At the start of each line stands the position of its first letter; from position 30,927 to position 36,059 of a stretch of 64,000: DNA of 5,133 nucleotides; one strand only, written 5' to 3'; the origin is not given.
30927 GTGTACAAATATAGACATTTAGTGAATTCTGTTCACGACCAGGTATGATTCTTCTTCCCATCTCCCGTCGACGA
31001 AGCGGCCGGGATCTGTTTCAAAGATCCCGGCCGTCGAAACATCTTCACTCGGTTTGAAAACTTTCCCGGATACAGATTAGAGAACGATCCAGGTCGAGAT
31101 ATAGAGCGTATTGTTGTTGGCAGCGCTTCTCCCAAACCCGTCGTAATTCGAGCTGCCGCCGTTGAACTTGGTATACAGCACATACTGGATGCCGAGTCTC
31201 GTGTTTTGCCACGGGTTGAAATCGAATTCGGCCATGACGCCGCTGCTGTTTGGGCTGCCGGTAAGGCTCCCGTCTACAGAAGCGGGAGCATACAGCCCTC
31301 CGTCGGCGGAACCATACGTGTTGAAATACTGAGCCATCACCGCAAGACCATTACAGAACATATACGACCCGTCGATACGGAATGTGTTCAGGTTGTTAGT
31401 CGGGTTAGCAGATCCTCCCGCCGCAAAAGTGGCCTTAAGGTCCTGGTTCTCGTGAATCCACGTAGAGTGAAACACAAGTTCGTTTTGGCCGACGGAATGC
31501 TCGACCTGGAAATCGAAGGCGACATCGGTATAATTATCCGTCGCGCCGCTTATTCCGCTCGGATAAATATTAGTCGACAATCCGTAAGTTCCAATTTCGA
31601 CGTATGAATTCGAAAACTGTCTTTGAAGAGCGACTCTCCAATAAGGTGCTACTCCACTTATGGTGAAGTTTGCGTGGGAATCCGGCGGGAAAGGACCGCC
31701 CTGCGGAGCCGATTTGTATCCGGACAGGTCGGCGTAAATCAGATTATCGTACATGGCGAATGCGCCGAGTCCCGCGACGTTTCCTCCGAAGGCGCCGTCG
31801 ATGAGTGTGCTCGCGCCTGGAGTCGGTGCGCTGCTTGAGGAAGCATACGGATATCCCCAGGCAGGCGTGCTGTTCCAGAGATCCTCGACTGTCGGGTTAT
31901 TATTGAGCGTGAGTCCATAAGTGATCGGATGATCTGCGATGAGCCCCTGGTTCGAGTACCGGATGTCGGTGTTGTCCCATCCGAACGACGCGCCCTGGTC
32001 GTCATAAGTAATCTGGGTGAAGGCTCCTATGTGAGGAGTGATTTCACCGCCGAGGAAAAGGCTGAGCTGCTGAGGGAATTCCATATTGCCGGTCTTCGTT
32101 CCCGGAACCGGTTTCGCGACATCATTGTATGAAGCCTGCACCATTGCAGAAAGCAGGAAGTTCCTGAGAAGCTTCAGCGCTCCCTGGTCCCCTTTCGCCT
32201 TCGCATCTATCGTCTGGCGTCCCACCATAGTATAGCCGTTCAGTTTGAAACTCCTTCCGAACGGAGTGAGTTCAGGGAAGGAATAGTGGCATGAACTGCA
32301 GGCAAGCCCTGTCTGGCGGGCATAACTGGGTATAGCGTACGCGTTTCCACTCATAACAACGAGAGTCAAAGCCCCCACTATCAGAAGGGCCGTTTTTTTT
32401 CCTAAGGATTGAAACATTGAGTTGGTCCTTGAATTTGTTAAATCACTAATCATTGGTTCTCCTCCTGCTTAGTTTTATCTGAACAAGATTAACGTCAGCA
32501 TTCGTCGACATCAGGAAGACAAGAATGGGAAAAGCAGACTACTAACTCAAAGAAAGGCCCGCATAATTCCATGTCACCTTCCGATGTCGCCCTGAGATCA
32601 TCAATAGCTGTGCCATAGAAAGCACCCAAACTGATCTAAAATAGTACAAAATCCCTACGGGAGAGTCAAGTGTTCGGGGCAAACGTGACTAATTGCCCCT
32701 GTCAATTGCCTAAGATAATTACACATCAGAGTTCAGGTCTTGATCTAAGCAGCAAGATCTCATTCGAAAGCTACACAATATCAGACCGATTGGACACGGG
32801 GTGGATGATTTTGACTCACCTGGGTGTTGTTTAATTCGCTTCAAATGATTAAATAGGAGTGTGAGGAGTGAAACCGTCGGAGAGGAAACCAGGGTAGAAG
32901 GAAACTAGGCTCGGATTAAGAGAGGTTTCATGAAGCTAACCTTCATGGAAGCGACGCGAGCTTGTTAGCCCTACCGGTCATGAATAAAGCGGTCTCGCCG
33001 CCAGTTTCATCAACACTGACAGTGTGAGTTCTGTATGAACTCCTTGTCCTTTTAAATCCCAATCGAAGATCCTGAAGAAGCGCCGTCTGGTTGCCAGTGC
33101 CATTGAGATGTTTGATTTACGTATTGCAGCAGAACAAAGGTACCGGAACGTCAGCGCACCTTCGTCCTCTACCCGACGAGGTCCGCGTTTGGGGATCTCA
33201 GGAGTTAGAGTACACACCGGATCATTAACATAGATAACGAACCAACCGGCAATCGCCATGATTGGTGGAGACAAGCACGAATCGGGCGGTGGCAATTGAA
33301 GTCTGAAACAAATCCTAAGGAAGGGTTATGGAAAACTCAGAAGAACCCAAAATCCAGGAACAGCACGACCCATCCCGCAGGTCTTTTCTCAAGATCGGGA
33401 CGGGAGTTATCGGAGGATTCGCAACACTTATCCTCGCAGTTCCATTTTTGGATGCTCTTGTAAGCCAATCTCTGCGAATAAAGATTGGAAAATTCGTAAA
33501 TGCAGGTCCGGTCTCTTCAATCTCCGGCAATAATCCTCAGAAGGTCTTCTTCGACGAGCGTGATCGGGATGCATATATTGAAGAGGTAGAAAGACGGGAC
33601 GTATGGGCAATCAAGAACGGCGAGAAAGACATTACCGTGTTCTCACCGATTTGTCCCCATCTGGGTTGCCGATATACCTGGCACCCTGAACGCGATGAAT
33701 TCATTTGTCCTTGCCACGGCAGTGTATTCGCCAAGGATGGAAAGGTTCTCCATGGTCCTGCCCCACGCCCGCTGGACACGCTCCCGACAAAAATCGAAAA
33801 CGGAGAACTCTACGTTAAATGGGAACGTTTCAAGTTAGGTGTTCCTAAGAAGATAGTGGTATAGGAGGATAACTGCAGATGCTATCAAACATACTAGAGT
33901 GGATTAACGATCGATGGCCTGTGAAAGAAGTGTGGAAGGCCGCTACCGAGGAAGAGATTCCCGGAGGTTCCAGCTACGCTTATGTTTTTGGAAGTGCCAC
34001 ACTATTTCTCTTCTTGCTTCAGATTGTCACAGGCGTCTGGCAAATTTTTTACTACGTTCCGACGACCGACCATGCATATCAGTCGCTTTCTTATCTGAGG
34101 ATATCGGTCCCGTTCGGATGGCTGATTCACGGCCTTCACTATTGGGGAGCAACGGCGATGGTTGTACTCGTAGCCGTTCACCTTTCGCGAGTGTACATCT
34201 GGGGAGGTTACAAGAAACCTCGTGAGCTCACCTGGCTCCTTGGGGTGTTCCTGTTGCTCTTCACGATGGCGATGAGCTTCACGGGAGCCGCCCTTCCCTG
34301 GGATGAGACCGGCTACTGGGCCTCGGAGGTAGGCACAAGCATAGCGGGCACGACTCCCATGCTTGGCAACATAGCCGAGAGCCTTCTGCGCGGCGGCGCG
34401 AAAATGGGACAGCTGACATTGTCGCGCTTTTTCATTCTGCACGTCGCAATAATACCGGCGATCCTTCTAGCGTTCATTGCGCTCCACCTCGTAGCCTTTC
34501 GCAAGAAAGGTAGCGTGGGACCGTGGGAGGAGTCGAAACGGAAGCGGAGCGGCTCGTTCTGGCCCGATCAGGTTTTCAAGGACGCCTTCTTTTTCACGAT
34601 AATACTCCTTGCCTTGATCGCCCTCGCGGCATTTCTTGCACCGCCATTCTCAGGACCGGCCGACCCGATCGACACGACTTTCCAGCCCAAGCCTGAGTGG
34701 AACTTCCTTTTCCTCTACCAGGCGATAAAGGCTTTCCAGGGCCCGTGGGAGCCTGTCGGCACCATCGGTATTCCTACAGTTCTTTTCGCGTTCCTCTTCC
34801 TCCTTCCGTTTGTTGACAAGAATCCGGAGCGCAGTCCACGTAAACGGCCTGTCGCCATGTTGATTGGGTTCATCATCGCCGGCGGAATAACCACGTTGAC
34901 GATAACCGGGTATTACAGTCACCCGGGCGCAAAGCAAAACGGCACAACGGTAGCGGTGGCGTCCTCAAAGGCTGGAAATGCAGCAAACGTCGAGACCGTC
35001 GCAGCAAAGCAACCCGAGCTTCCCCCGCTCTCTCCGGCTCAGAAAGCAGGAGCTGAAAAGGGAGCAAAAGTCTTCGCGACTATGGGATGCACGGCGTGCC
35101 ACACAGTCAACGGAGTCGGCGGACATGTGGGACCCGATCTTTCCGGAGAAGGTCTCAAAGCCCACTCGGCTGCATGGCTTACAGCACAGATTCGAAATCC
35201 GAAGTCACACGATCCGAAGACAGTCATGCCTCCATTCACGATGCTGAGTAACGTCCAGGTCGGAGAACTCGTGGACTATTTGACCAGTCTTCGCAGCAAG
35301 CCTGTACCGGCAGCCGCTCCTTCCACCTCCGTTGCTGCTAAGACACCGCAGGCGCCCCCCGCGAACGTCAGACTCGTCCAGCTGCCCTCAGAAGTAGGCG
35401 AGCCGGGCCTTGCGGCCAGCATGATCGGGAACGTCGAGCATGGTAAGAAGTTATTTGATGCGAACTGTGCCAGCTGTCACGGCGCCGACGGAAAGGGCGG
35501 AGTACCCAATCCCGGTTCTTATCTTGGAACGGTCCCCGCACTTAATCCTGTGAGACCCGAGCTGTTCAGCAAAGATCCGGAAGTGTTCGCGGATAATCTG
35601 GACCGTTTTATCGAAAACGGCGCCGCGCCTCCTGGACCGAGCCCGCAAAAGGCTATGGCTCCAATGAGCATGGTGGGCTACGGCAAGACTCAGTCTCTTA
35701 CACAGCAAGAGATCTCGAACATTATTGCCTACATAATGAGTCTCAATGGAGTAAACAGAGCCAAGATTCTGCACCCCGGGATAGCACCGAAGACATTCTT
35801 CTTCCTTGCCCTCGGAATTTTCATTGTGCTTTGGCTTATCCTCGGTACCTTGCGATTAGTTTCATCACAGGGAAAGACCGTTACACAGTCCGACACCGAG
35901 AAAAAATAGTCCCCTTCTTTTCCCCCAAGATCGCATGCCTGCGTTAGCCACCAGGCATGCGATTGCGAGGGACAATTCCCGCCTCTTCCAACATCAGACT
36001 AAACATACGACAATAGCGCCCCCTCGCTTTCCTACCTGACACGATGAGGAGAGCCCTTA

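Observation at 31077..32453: Cyc2/Cyt572-like fused monohaem cytochrome-porin: candidate outer-membrane Fe(II) oxidase or electron conduit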

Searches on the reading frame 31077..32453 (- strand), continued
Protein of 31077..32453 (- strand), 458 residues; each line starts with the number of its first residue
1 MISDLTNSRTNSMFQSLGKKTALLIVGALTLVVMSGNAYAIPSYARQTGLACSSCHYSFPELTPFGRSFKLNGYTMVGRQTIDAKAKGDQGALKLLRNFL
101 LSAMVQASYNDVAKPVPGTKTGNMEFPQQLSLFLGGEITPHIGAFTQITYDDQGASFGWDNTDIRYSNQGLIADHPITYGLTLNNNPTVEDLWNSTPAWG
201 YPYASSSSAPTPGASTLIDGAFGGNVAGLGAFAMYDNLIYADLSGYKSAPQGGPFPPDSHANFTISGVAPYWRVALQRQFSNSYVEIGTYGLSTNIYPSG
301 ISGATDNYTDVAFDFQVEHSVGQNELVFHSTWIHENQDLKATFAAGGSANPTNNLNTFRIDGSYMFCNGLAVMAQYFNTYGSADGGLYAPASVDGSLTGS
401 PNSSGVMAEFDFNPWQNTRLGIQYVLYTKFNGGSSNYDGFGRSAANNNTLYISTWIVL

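Call 80: fold_search(model_id=the predicted structure, library=pdb)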
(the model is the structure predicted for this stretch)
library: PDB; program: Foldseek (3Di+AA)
matches with E <= 10: 907; with E <= 0.001: 243
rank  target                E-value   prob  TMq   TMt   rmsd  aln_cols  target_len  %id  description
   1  6ehe                  2.1e-10  1.00  0.44  0.62   7.2       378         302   10  OmpTdeltaL8 (loop L8 deletion mutant of OmpT), an outer membrane protein of Vibrio cholerae (released 2018-04-25)
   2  2o4v_A                2.2e-09  1.00  0.49  0.54   7.9       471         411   12  An arginine ladder in OprP mediates phosphate specific transfer across the outer membrane (released 2006-12-26)
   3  6ehd                  5.9e-09  1.00  0.43  0.56   8.7       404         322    9  OmpT (in-vitro folded), an outer membrane protein of Vibrio cholerae (released 2018-04-25)
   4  6ehb_B                6.2e-09  1.00  0.41  0.55   6.5       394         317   10  OmpU, an outer membrane protein, of Vibrio cholerae (released 2018-04-25)
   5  6ehc_A                9.5e-09  1.00  0.40  0.55   8.2       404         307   11  OmpUdeltaN (N-terminus deletion mutant of OmpU), outer membrane protein of Vibrio cholerae (released 2018-04-25)
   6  6ehb_C                1.0e-08  1.00  0.41  0.54   7.8       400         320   10  OmpU, an outer membrane protein, of Vibrio cholerae (released 2018-04-25)
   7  5oyk                  1.7e-08  1.00  0.41  0.56   7.8       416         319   10  Outer-membrane expressed OmpT of Vibrio cholerae (released 2018-04-25)
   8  2fgq                  1.8e-08  1.00  0.47  0.61   6.8       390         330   10  High resolution X-ray structure of Omp32 in complex with malate (released 2006-01-31)
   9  6ehb_A                2.0e-08  1.00  0.40  0.54   8.6       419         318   11  OmpU, an outer membrane protein, of Vibrio cholerae (released 2018-04-25)
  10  4d65_A                2.1e-08  1.00  0.46  0.59   6.6       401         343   12  Structure of porin Omp-Pst2 from P. stuartii; the asymmetric unit contains a dimer of trimers. (released 2016-03-09)
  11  5mdq_A                3.1e-08  1.00  0.44  0.55   7.9       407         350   12  Crystal structure of outer membrane expressed Chitoporin VhChip from Vibrio harveyi (released 2017-12-20)
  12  4kr8_A                4.0e-08  1.00  0.45  0.58   6.9       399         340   11  Salmonella typhi OmpF complex with Daunomycin (released 2014-05-28)
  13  1e54_A                4.7e-08  1.00  0.46  0.60   6.7       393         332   10  Anion-selective porin from Comamonas acidovorans (released 2001-07-12)
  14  7eqm_A                6.7e-08  1.00  0.45  0.58   7.0       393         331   11  Apo Truncated VhChiP (Delta 1-19) (released 2022-08-10)
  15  8wv0_B                6.7e-08  1.00  0.42  0.54   9.6       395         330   11  Outer membrane porin of Burkholderia pseudomallei (BpsOmp38) (released 2024-10-30)
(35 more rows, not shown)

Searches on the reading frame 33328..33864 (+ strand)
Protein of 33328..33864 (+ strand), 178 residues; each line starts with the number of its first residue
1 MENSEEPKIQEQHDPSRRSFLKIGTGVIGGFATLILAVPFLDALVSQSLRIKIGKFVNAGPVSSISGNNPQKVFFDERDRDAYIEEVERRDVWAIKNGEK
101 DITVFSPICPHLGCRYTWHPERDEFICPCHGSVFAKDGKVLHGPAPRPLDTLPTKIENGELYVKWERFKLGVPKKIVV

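Call 3: search_protein_families(library=pfam, proteins=[window:33328-33864:+], max_evalue=1)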
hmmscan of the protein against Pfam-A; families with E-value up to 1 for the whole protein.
window:33328-33864:+ (178 aa): 3 families
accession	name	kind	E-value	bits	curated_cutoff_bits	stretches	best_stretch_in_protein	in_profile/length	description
PF00355.32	Rieske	-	3.1e-11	43.5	20.3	1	87-153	21-88/88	Rieske [2Fe-2S] domain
PF10399.14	UCR_Fe-S_N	-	1.8e-05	24.5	24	1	11-43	5-37/41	Ubiquitinol-cytochrome C reductase Fe-S subunit TAT signal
PF10518.14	TAT_signal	-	0.021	15.2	22.7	1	15-28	2-15/21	TAT (twin-arginine translocation) pathway signal sequence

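Call 4: search_protein_families(library=ncbifam, proteins=[window:33328-33864:+], max_evalue=1)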
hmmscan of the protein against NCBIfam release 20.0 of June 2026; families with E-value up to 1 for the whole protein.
window:33328-33864:+ (178 aa): 12 families
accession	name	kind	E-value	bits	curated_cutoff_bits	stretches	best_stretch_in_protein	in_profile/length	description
TIGR01416.1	Rieske_proteo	equivalog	8.3e-20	71.5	97.4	2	90-158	97-169/176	ubiquinol-cytochrome c reductase iron-sulfur subunit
NF045928.1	Cytb6fFeSPetC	equivalog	1.5e-17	63.6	250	1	105-161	104-162/179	cytochrome b6-f complex iron-sulfur subunit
NF010001.0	PRK13474.1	subfamily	2.1e-17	63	154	1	106-164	104-162/178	cytochrome b6-f complex iron-sulfur subunit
NF050121.1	bc1_QcrA_actin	exception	1.2e-12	48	275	1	100-158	238-299/319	cytochrome bc1 complex Rieske iron-sulfur subunit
TIGR02694.1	arsenite_ox_S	equivalog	5.7e-10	39.2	95.65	1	62-157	12-108/129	arsenate reductase (azurin) small subunit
NF042948.2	3PPDioc_HcaC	equivalog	0.001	19.3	150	1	126-165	62-102/105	3-phenylpropionate/cinnamic acid dioxygenase ferredoxin subunit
TIGR03229.1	benzo_1_2_benA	equivalog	0.0018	17.2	780.95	1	80-142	52-116/433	benzoate 1,2-dioxygenase large subunit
NF007422.0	PRK09965.1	equivalog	0.002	18.1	113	1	127-166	61-101/106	bifunctional 3-phenylpropionate/cinnamic acid dioxygenase ferredoxin subunit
TIGR03171.1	soxL2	equivalog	0.011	14.8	582.1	0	126-152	234-262/321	Rieske iron-sulfur protein SoxL2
NF041174.1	SDX_Thmprot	equivalog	0.017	15.3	170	1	83-145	18-81/109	sulredoxin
TIGR02377.1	MocE_fam_FeS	subfamily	0.07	13.2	136.15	1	123-164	58-100/101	MocE family 2Fe-2S type ferredoxin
TIGR03807.1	RR_fam_repeat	repeat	0.099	12.6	15.75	1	53-68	8-21/27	putative cofactor-binding repeat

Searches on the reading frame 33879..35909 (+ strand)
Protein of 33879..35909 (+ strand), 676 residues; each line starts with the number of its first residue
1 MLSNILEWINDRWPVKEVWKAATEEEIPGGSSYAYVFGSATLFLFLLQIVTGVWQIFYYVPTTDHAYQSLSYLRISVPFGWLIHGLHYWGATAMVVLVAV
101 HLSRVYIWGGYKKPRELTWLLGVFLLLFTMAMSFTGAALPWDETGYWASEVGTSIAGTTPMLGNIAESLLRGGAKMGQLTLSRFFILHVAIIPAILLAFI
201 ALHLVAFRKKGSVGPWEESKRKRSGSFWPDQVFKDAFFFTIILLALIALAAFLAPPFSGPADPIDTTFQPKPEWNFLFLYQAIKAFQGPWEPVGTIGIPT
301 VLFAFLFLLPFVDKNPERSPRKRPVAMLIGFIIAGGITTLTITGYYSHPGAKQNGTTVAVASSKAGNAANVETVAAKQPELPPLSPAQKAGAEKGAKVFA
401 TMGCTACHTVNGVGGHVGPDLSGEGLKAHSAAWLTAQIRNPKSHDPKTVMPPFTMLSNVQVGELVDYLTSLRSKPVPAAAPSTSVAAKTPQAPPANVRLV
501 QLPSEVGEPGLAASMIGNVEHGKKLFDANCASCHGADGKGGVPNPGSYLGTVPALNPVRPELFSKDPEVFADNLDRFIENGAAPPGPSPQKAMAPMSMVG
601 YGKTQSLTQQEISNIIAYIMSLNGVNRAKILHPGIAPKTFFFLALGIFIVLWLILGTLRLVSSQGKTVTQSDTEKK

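Call 3: search_protein_families(library=pfam, proteins=[window:33879-35909:+], max_evalue=1)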
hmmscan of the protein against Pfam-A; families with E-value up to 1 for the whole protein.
window:33879-35909:+ (676 aa): 13 families
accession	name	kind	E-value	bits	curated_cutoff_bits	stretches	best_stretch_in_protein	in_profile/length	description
PF00033.24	Cytochrome_B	-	5.3e-49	167.1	27.2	1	27-211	6-189/189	Cytochrome b/b6/petB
PF13631.11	Cytochrom_B_N_2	-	1.6e-43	149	27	1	93-256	2-165/169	Cytochrome b(N-terminal)/b6/petB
PF00034.26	Cytochrom_C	-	1.9e-26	93.6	21.3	2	519-622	1-89/90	Cytochrome c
PF13442.11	Cytochrome_CBB3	-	1.5e-19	70.5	27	2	392-468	3-68/68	Cytochrome C oxidase, cbb3-type, subunit III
PF00032.22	Cytochrom_B_C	-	8.7e-09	36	20.7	1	260-346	1-84/102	Cytochrome b(C-terminal)/b6/petD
PF02433.20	FixO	-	4.1e-05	23.6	29.6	1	417-460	102-144/219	Cytochrome C oxidase, mono-heme subunit/FixO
PF14495.11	Cytochrom_C550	-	0.00018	21.6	27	1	518-535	25-42/136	Cytochrome c-550 domain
PF06537.16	DHOR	-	0.002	17.1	22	1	345-415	316-386/499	Di-haem oxidoreductase, putative peroxidase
PF01292.26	Ni_hydr_CYTB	-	0.012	15.9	30.1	1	28-106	93-163/179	Prokaryotic cytochrome b561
PF22085.1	NorB_cytochrome_c-like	-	0.028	15.2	29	1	393-438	19-64/181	Nitric oxide reductase subunit B, cytochrome c-like domain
PF09086.16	DUF1924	-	0.081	13.7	22.5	0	525-539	24-38/96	Domain of unknown function (DUF1924)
PF09699.15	Paired_CXXCH_1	-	0.23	11.6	20.6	0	399-410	4-15/41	Doubled CXXCH motif (Paired_CXXCH_1)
PF13567.11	DUF4131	-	0.3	11.2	31.6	0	291-358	3-67/165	Domain of unknown function (DUF4131)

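Call 4: search_protein_families(library=ncbifam, proteins=[window:33879-35909:+], max_evalue=1)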
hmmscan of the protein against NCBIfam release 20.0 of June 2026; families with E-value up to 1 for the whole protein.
window:33879-35909:+ (676 aa): 28 families (the best 25 are shown)
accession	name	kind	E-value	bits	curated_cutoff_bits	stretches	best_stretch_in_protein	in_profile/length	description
NF002990.0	PRK03735.1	subfamily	1.3e-65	221.4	325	1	1-215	1-222/223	cytochrome b6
NF040969.1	cytb_ExtP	equivalog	1.1e-60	205.1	290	1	31-214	21-204/205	selenite/tellurite reduction operon b-type cytochrome ExtP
NF050120.1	bc1_QcrB_actin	exception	2.6e-32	112.3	500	1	8-288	1-302/458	cytochrome bc1 complex cytochrome b subunit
NF041076.1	cyt_b_SoxC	equivalog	5.4e-32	111.4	740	2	36-211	29-199/542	proton pump complex cytochrome B SoxC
TIGR04485.1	thiosulf_SoxX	equivalog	2.5e-17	63.3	61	2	404-471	5-78/78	sulfur oxidation c-type cytochrome SoxX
NF050122.1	bc1_QcrC_actin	exception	1.5e-12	47.4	200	1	385-558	35-172/253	cytochrome bc1 complex diheme cytochrome c subunit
NF011054.0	PRK14486.1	equivalog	2.8e-12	46.8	447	2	516-622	212-290/294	putative bifunctional cbb3-type cytochrome c oxidase subunit II/cytochrome c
TIGR00782.1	ccoP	equivalog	6e-12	45.5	179.95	2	365-472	176-282/285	cytochrome-c oxidase, cbb3-type subunit III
TIGR02603.1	CxxCH_TIGR02603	domain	7.4e-12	45.4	68.15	2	392-441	3-50/134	putative heme-binding domain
TIGR04494.1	c550_PedF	equivalog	2.2e-11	43.8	122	2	370-459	29-118/133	cytochrome c-550 PedF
NF045930.1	Cytc6PetJCyano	equivalog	9.1e-09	35.2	135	2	515-535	24-44/110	cytochrome c6 PetJ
NF045774.1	cytochro_C551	exception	2.3e-07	30.8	118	2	519-542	39-62/110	cytochrome c551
NF045773.1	cytochro_C550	exception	1e-06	28.7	125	2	390-468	46-116/118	cytochrome c550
NF011055.0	PRK14487.1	subfamily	2.6e-05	23.8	218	1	417-482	108-174/212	cbb3-type cytochrome c oxidase subunit II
NF040971.1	cytc_ExtS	equivalog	2.7e-05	23.5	100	1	388-468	74-147/262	selenite/tellurite reduction operon c-type cytochrome lipoprotein ExtS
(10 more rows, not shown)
